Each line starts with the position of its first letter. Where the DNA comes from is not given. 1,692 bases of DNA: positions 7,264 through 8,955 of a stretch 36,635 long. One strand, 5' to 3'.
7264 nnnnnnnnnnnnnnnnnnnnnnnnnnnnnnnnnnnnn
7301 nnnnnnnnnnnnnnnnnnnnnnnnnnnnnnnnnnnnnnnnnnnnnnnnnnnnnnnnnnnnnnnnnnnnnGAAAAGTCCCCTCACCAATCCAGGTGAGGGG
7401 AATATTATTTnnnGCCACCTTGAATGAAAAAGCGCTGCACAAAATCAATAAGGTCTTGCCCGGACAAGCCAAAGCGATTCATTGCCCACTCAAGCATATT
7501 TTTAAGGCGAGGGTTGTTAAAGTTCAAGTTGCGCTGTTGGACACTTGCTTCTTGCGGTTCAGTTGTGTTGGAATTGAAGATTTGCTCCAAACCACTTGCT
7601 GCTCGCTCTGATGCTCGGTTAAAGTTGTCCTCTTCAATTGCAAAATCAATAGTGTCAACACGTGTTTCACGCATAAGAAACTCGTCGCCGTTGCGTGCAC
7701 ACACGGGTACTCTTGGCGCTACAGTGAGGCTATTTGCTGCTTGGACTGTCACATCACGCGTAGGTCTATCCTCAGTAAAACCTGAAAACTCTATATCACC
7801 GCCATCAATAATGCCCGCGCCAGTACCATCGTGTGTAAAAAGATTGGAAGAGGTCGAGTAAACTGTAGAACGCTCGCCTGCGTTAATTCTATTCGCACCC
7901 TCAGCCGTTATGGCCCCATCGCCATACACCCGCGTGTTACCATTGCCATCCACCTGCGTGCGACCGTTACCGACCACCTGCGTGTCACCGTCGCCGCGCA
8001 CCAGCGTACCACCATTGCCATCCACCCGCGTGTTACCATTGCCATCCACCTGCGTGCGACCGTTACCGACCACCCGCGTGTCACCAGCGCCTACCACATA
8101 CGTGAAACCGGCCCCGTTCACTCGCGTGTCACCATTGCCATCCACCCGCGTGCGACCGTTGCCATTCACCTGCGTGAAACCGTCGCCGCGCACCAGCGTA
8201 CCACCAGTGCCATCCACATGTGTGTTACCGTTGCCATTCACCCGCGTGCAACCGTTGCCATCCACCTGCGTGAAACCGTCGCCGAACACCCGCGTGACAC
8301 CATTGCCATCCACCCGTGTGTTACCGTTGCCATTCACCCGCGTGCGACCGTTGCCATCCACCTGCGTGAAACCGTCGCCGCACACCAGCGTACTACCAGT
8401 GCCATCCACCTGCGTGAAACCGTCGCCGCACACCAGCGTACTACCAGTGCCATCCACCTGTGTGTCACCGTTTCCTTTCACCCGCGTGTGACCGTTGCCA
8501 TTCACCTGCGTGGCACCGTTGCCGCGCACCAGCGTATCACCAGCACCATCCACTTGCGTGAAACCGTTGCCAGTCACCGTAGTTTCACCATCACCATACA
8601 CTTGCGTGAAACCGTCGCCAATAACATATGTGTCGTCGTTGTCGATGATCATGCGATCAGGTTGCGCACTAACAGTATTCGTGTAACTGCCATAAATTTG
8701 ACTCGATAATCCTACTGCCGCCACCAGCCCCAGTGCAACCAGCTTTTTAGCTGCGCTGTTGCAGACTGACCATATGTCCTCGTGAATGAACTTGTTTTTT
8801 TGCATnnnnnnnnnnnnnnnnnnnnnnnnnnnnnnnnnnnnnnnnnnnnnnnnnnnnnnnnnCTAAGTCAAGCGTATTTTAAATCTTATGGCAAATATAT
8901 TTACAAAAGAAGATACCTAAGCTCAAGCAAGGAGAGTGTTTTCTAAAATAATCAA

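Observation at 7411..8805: Secreted protein built from 30 perfectly phased octapeptide repeats (GxGxTxVx): unclassified beta-solenoid candidate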

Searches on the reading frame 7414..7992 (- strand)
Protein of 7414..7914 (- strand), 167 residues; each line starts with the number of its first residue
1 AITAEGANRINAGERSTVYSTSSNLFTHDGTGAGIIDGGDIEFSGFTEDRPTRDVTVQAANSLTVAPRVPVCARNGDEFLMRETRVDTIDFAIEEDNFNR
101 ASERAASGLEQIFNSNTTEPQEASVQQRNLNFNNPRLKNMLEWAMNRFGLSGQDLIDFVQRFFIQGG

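Call 31: search_protein_representatives(alignment_id=A1)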
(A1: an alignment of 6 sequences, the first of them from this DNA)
Query: 6 sequences, 165 profile positions. Proteins with E-value up to 0.001 (for the whole library): 25; up to 1e-10: 20; up to 1e-30: 9. The best 25 are listed.
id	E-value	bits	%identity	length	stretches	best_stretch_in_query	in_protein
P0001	1.4e-75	269.3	-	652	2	1-161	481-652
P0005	4.0e-60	219.1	-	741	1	8-165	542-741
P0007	5.6e-57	208.8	-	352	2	1-118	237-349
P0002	1.3e-51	191.4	-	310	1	1-165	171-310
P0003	2.4e-51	190.5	-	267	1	1-164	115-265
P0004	1.2e-50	188.3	-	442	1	1-118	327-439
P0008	3.1e-46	173.9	-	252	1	1-114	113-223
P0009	2.9e-40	154.5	-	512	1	3-165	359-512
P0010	6.7e-31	124.0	-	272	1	4-104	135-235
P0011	3.7e-27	111.9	-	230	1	1-101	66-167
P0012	2.8e-22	96.0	-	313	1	9-117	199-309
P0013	2.1e-20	89.9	-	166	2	35-95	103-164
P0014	3.6e-19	85.9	-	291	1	3-111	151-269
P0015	9.7e-19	84.5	-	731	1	3-98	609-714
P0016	2.0e-17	80.2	-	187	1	1-51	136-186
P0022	1.4e-10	58.0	-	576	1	19-159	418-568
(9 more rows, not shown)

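Call 33: find_related_loci(query=A1, collection=genome_contigs, flank=10000)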
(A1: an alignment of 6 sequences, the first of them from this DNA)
Query A1 (167 aa) in genome_contigs; peptide patterns used: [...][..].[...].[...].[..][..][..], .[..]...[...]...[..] (x = any residue, [..] = any of these).
122 stretches matched a pattern; 3 encode a relative of the query (tblastn E <= 1e-3); 2 distinct loci.
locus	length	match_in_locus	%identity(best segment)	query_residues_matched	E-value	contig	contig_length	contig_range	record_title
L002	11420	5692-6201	62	2-163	2e-56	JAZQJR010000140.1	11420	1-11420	MAG: Acutalibacteraceae bacterium isolate T1900044620_TS20190086.MAGScoT_cleanbin_000023 SGB_870_k141_364829, whole geno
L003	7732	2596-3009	45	2-167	8e-35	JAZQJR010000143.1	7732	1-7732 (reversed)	MAG: Acutalibacteraceae bacterium isolate T1900044620_TS20190086.MAGScoT_cleanbin_000023 SGB_870_k141_2084615, whole gen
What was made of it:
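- The host is an anaerobic gut-type Clostridia lineage (call 33).
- Tried and rejected: GTDB genomes gave only one MAG (call 33).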

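Call 39: find_encoding_contigs(protein=P0008, flank=10000, max_places=4)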
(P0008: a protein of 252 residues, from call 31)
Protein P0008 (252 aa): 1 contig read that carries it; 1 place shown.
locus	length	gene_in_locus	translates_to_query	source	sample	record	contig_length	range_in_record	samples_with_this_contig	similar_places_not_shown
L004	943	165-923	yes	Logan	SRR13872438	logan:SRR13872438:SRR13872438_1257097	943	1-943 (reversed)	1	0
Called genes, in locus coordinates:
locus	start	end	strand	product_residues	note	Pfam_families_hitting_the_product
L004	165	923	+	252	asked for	-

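Call 40: find_encoding_contigs(protein=P0022, flank=10000, max_places=4)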
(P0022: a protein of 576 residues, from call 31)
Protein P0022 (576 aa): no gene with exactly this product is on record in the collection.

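Call 44: find_homologous_proteins(query=A1, max_evalue=0.001)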
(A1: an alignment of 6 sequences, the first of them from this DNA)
Query A1 (6 sequences) (167 aa, profile of the alignment): 7 proteins with E <= 0.001 among 8000 candidates.
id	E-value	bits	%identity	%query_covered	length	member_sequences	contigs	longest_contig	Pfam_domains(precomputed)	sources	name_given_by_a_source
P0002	4.0e-51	191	45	99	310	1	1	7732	-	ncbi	-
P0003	7.6e-51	191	65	62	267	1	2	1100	-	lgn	-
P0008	9.9e-46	174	59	69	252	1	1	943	-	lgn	-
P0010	2.1e-30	124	43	53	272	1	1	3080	-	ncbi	-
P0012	8.8e-22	96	42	49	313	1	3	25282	-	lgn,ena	-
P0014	1.1e-18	86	36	53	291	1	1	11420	-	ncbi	-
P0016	6.3e-17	80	80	29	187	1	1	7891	-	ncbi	-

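Call 45: find_encoding_contigs(protein=P0012, flank=10000, max_places=3)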
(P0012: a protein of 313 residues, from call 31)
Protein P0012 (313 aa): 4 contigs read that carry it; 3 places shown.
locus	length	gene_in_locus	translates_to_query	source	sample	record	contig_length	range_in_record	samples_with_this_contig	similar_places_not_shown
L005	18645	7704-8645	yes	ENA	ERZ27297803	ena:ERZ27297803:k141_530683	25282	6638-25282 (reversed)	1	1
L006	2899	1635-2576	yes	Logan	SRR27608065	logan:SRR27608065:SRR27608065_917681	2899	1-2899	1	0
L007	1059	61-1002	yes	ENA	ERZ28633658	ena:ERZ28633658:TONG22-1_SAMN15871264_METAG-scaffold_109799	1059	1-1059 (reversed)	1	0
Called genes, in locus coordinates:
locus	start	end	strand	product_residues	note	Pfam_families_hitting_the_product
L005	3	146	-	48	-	?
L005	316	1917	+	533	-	-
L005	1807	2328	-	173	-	-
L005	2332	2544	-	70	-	-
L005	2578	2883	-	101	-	-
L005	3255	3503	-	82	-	-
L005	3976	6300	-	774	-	PF19732:SpoIIE_N, PF07228:SpoIIE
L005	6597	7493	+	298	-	-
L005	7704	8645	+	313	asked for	-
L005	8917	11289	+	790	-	PF07862:Nif11 (weak)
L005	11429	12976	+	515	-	-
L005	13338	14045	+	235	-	-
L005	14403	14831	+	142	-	PF00164:Ribosom_S12_S23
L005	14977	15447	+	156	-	PF00177:Ribosomal_S7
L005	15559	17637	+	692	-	PF00009:GTP_EFTU, PF03144:GTP_EFTU_D2, PF22042:EF-G_D2, PF14492:EFG_III, PF16658:RF3_C (weak), PF03764:EFG_IV, PF00679:EFG_C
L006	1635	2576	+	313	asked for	-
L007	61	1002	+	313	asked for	-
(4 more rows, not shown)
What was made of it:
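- Another paralogue array lies next to spoIIE (call 45). The spoIIE-side array also borders rpsL-tuf (call 45), so the neighbours look coincidental.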

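Call 46: find_encoding_contigs(protein=P0016, flank=10000, max_places=3)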
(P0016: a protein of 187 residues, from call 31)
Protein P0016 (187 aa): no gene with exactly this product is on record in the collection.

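Call 54: search_protein_families(library=pfam, proteins=[window:7414-7914:-], max_evalue=10)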
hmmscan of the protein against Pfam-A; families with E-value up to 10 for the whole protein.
seq(167 aa): 0 families

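Call 59: predict_structure(alignment_id=A2)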
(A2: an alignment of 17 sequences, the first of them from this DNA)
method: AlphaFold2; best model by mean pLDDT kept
length: 193 residues; sequences in the alignment: 17
mean_pLDDT: 59.1   pTM: 0.24
mean pLDDT of the five models: 59.1, 56.3, 54.3, 54.2, 52.0
residues with pLDDT >= 90: 0; 70-90: 28; 50-70: 128; < 50: 37
segments of 3 or more residues with pLDDT < 50: 110-121, 141-154
pLDDT, mean of each block of 10 residues (from residue 1): 58 65 65 61 56 55 51 53 58 64 62 45 52 54 45 56 77 78 69 46
secondary structure, 60 per line:
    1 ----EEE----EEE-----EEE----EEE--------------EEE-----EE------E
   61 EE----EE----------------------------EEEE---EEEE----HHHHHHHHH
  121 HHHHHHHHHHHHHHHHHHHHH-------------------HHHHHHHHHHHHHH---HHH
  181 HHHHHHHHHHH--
elements in order: E5-7 E12-14 E20-22 E27-29 E44-46 E60-62 E97-100 E104-107 H112-141 H161-174 H178-191
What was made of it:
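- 7648..7755 (-): Conserved beta-rich core segment (aa 351-386, with the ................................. motif). The AlphaFold model is low-confidence (call 59).
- The C-terminal core could not be modelled (pLDDT 59, call 59).
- Tried and rejected: AlphaFold2 with a 17-sequence alignment gave pLDDT 59 and pTM 0.24, which is unusable, so I did not spend the last fold search on it (call 59).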

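Call 61: search_protein_families(library=pfam, proteins=[L003:6316-7239:-, L003:5792-6097:-, L003:7232-7615:-], max_evalue=0.01)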
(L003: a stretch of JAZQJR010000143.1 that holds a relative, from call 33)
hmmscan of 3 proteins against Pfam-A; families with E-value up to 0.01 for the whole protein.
L003:6316-7239:- (307 aa): 1 family
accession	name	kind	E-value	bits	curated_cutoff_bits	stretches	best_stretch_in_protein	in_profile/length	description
PF05065.19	Phage_capsid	-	2.4e-50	172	24.2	1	16-302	2-279/280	Phage capsid family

L003:5792-6097:- (101 aa): 0 families

L003:7232-7615:- (127 aa): 1 family
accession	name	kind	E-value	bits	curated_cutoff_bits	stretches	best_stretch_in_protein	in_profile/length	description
PF03400.19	DDE_Tnp_IS1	-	1.8e-15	57.9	24.1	1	3-111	13-121/131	IS1 transposase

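Call 63: search_protein_families(library=pfam, proteins=[P0008, P0022, P0007, P0009, P0014], max_evalue=0.1)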
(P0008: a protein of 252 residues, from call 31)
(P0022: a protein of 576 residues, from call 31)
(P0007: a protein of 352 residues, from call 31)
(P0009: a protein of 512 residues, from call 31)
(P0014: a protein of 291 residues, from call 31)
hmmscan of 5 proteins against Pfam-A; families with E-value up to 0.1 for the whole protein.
P0008 (252 aa): 2 families
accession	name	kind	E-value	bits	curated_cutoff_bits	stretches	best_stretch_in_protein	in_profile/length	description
PF22178.3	Gp5_trimer_C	-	0.00042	20.9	30.9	1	50-111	37-106/112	Bacteriophage T4 gp5 C-terminal trimerisation domain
PF21785.3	Bflower_2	-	0.022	15.1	38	1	121-209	2-93/112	5-fold beta-flower protein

P0022 (576 aa): 2 families
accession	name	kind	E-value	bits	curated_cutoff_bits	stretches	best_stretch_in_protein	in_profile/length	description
PF07862.16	Nif11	-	9.2e-07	29.5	23.8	1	1-55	1-47/48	Nif11 domain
PF19797.4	DUF6281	-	0.029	14.9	28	0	108-137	51-80/100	Family of unknown function (DUF6281)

P0007 (352 aa): 0 families

P0009 (512 aa): 2 families
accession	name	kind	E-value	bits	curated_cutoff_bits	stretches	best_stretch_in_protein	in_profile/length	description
PF07862.16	Nif11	-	2.6e-05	24.9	23.8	1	1-55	1-47/48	Nif11 domain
PF11116.13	DUF2624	-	0.025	15.8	24.7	0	31-58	11-38/83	Protein of unknown function (DUF2624)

P0014 (291 aa): 0 families

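Call 64: search_protein_families(library=pfam, alignment_id=A2, max_evalue=1)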
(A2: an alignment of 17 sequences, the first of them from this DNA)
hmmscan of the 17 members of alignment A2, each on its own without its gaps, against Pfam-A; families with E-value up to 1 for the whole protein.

A. member 1, seq(193 aa): 1 family
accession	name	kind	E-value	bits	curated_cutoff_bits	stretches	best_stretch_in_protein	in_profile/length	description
PF23981.1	DUF7305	-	0.015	15.7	27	1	1-71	77-142/185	Domain of unknown function (DUF7305)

B. families by the number of members that match (of 17 scanned): 17 families
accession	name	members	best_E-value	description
PF21785.3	Bflower_2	2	0.0019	5-fold beta-flower protein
PF10946.13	DUF2625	2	0.051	Protein of unknown function DUF2625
PF17373.7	DUF5395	2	0.053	Family of unknown function (DUF5395)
PF09356.15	Phage_BR0599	1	0.008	Phage conserved hypothetical protein BR0599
PF23981.1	DUF7305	1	0.015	Domain of unknown function (DUF7305)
PF03769.21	Attacin_C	1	0.051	Attacin, C-terminal region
PF02130.23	YbeY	1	0.056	Endoribonuclease YbeY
PF10106.14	DUF2345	1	0.07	Uncharacterized protein conserved in bacteria (DUF2345)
PF00595.29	PDZ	1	0.094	PDZ domain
PF20350.3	DUF6645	1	0.095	Family of unknown function (DUF6645)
PF13753.12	SWM_repeat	1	0.11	Putative flagellar system-associated repeat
PF20232.3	T6SS_FHA_C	1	0.11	C-terminal domain of Type VI secretion system FHA protein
PF16986.11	CzcE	1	0.18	Heavy-metal resistance protein CzcE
PF23349.2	BBS7_hp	1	0.19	BBS7 hairpin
PF17963.7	Big_9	1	0.22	Bacterial Ig domain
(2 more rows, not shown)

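Call 65: search_solved_structures(query=A2, max_evalue=10, show_alignments=2)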
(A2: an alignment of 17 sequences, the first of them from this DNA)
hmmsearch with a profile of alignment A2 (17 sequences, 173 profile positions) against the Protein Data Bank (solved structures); distinct sequences matched with E-value up to 10: 13.
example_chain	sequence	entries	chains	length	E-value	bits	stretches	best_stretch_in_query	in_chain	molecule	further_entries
4jj2_A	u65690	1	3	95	0.18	14.9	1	7-64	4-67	Tail-associated lysozyme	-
6p2a_A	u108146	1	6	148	0.18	14.9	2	7-64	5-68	CHIMERA OF BACTERIOPHAGE OBP GP146 AND A T4 GP5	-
4jiw_A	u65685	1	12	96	0.2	14.8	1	7-64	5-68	Tail-associated lysozyme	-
6p22_A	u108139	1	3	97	0.2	14.7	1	7-64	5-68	CHIMERA OF CENTRAL SPIKE PROTEINS GP5 FROM PHAGE T4 AND PVC8 FROM PVC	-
4jiv_A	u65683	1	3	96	0.23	14.5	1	7-64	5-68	Tail-associated lysozyme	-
4ku0_A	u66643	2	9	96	0.25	14.4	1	7-64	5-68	Tail-associated lysozyme | Baseplate central spike complex protein gp5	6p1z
4osd_A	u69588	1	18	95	0.26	14.4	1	7-64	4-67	Tail-associated lysozyme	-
6p20_A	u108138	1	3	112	0.41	13.7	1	7-64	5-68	Baseplate central spike complex protein gp5,PHIKZ164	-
5j0j_A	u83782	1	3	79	1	12.4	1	101-164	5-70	designed protein 2L6HC3_6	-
6vbj_A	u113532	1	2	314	1.1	12.3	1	102-154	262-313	Phosphoenolpyruvate-protein phosphotransferase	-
2bg5_A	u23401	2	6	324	1.2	12.2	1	102-154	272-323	PHOSPHOENOLPYRUVATE-PROTEIN KINASE | PHOSPHOENOLPYRUVATE-PROTEIN KINASE (PTS SYSTEM EI COMPONENT IN BACTERIA)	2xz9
2xz7_A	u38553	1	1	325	1.2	12.2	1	102-154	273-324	PHOSPHOENOLPYRUVATE-PROTEIN KINASE (PTS SYSTEM EI COMPONENT IN BACTERIA)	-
3a1m_A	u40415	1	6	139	1.8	11.7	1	4-40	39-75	chimera of thrombin cleavage site, Tail-associated lysozyme, Fibritin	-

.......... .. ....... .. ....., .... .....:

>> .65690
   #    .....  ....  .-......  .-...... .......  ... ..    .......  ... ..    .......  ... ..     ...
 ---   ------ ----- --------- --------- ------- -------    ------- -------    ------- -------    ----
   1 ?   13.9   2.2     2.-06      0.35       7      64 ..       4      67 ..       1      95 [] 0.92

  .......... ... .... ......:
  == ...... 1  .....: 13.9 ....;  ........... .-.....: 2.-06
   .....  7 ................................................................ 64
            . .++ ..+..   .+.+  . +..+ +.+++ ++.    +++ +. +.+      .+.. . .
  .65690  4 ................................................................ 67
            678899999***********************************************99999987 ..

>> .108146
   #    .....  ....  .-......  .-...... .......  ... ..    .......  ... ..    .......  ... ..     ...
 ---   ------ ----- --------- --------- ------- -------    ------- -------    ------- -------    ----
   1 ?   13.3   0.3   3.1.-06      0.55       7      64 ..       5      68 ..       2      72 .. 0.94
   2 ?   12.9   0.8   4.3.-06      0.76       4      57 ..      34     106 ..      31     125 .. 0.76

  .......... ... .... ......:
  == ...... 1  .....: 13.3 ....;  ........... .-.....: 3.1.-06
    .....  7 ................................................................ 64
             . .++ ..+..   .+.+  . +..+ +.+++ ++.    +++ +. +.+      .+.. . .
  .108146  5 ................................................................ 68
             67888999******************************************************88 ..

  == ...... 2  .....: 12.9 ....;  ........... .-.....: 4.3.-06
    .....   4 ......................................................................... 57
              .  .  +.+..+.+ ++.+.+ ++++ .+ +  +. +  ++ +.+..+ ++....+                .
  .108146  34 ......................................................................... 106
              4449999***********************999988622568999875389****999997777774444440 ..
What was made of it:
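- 7756..7899 (-): About 5-6 degenerate octads (aa 303-350) that form the first half of the family-wide conserved C-terminal core. The only beta-type PDB matches to the core profile are the gp5 tip, at E = 0.18, which is not significant (call 65).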

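Call 74: find_related_loci(query=A1, collection=metagenome_contigs, flank=10000)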
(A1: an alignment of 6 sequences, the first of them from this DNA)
Query A1 (167 aa) in metagenome_contigs; peptide patterns used: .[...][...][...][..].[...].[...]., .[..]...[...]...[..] (x = any residue, [..] = any of these).
259 stretches matched a pattern, but none encodes a relative of the query by tblastn (E <= 1e-3).

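Call 75: find_related_loci(query=A1, collection=viral_contigs, flank=8000)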
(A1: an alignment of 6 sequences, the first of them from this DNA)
Query A1 (167 aa) in viral_contigs; peptide patterns used: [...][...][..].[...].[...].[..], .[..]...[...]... (x = any residue, [..] = any of these).
95 stretches matched a pattern, but none encodes a relative of the query by tblastn (E <= 1e-3).
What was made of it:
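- On gp5 / VgrG central spike proteins (the whole-protein family): The family is absent from IMG/VR viral contigs (call 75).
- Tried and rejected: JGI metagenome contigs and IMG/VR viral contigs hold no relatives (calls 74, 75).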

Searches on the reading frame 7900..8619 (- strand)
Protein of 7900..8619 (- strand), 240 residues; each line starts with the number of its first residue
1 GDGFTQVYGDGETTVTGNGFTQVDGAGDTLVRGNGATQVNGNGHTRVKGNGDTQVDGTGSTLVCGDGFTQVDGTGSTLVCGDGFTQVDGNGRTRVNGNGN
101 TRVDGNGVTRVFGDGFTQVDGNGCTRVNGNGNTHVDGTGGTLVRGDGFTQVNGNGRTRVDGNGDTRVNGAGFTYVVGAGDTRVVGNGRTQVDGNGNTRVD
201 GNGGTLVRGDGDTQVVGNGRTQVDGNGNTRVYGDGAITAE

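Call 85: find_homologous_proteins(query=window:7900-8619:-, max_evalue=10)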
Query window:7900-8619:- (240 aa): 18 proteins with E <= 10 among 8000 candidates.
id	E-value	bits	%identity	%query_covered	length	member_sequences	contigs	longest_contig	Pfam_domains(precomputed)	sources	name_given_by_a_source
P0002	4.9e-29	120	56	65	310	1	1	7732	-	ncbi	-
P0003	4.3e-12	64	45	50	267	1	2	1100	-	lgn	-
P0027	2.0e-3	36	57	23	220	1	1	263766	-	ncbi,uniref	ncbi:hypothetical protein AB0B50_32855 [Streptomyces sp. NPDC041068]|uniref:hypothetical protein n=1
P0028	5.2e-3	34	23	80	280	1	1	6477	-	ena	-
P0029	2.2e-2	32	25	78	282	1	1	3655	-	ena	-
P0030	2.2e-2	32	22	80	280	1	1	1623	-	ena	-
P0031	4.3e-2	31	24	49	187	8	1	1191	-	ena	-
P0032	8.7e-2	30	27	58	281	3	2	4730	-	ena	-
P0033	1.6e-1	30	24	78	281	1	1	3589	-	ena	-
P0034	2.5e-1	29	22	80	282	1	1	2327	-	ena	-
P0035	2.5e-1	29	24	78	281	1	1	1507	-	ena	-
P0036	3.4e-1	28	26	48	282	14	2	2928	-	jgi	-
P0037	3.5e-1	28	24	77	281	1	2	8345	-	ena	-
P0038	4.5e-1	28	27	83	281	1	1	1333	-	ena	-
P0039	9.4e-1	27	34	45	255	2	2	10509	PF06429.19,PF00460.26,PF22692.2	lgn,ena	-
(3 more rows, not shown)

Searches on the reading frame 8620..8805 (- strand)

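Call 54: search_protein_families(library=pfam, proteins=[window:8620-8805:-], max_evalue=10)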
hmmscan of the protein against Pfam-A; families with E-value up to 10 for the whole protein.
seq(62 aa): 1 family
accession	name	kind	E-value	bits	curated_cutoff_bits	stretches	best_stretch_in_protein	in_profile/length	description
PF24949.1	DUF7760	-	0.013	15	27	1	9-47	107-145/253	Domain of unknown function (DUF7760)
